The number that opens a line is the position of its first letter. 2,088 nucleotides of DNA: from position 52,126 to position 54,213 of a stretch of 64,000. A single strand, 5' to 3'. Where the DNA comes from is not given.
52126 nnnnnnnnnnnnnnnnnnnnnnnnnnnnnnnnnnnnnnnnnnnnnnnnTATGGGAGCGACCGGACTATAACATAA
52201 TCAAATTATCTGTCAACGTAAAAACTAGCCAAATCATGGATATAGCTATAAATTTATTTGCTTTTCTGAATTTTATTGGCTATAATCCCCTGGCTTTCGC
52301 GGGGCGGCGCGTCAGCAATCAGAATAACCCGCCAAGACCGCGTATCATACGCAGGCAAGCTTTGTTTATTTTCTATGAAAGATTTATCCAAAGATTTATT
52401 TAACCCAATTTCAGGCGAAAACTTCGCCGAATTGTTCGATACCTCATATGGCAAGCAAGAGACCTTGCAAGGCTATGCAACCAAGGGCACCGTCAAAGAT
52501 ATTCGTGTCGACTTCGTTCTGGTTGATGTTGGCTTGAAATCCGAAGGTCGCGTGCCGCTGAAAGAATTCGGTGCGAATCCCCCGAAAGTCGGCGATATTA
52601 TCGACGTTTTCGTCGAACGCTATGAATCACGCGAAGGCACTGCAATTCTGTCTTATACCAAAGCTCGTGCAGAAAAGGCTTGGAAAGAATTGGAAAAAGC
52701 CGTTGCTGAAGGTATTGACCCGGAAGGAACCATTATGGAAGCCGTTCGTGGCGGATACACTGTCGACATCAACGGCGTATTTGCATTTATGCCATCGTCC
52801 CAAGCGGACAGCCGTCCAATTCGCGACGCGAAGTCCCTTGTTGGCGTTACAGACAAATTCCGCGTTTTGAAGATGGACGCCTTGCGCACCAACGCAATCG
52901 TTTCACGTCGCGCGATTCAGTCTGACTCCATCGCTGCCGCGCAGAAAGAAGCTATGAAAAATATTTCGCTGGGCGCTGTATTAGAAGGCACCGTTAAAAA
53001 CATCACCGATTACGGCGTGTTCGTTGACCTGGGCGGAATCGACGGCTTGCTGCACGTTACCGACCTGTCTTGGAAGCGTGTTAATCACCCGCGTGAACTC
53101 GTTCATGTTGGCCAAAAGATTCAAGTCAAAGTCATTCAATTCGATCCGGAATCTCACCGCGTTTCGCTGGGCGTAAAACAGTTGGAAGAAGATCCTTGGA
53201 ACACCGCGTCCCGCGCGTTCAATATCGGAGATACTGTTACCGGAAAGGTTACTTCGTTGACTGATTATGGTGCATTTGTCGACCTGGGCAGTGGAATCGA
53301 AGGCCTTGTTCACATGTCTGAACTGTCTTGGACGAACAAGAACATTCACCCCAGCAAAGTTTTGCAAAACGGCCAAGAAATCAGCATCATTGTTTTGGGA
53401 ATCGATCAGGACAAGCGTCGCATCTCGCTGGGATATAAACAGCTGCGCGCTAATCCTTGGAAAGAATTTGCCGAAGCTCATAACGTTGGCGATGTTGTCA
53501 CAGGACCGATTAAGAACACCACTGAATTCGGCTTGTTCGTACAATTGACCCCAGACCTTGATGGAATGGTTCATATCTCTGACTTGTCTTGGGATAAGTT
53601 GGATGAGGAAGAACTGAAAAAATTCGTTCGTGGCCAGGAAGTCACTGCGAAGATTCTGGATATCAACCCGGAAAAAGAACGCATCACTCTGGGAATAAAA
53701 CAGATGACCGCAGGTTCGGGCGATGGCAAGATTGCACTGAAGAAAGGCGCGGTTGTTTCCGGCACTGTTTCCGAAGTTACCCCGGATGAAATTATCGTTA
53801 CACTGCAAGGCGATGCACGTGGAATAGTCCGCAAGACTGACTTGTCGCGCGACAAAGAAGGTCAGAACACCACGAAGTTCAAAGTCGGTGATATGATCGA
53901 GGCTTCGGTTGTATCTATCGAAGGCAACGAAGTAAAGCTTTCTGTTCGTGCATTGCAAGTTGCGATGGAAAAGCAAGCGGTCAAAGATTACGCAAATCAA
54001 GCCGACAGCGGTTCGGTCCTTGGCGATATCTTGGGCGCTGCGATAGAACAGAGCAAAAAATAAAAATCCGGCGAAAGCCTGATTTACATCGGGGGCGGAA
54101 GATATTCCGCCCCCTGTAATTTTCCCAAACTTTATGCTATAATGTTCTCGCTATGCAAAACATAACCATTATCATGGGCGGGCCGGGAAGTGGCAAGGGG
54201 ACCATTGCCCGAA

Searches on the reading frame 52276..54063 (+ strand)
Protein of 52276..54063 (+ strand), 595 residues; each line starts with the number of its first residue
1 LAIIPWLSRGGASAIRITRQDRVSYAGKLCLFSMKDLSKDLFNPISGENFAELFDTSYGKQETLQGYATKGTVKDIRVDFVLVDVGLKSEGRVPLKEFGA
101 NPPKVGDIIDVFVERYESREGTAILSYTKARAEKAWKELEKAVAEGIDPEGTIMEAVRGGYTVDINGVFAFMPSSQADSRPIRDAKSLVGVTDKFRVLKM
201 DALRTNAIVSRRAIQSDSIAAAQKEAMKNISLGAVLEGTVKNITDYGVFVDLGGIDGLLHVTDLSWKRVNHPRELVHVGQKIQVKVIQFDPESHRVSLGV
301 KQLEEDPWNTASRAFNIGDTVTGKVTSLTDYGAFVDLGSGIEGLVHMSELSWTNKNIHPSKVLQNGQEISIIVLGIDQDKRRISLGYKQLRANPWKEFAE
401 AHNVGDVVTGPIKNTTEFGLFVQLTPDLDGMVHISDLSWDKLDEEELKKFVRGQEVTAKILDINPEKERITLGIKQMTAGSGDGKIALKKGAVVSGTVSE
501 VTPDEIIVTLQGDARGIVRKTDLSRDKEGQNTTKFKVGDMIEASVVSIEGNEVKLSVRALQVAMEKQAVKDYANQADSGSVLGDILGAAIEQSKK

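Call 51: search_protein_families(library=pfam, proteins=[window:52276-54063:+], max_evalue=0.00001)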
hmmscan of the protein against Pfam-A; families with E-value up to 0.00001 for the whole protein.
window:52276-54063:+ (595 aa): 4 families
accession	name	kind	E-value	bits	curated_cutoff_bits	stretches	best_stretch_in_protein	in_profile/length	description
PF00575.29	S1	-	6.1e-81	267.3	22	4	315-388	2-74/74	S1 RNA binding domain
PF23459.1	S1_RRP5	-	3.2e-31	108.1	27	3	405-472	4-70/72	RRP5 S1 domain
PF21710.3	Spt6_S1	-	4e-18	65.9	27.5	0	482-557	8-84/91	Spt6, S1/OB domain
PF13509.12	S1_2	-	2.2e-08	34.5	21.8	0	317-351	1-35/61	S1 domain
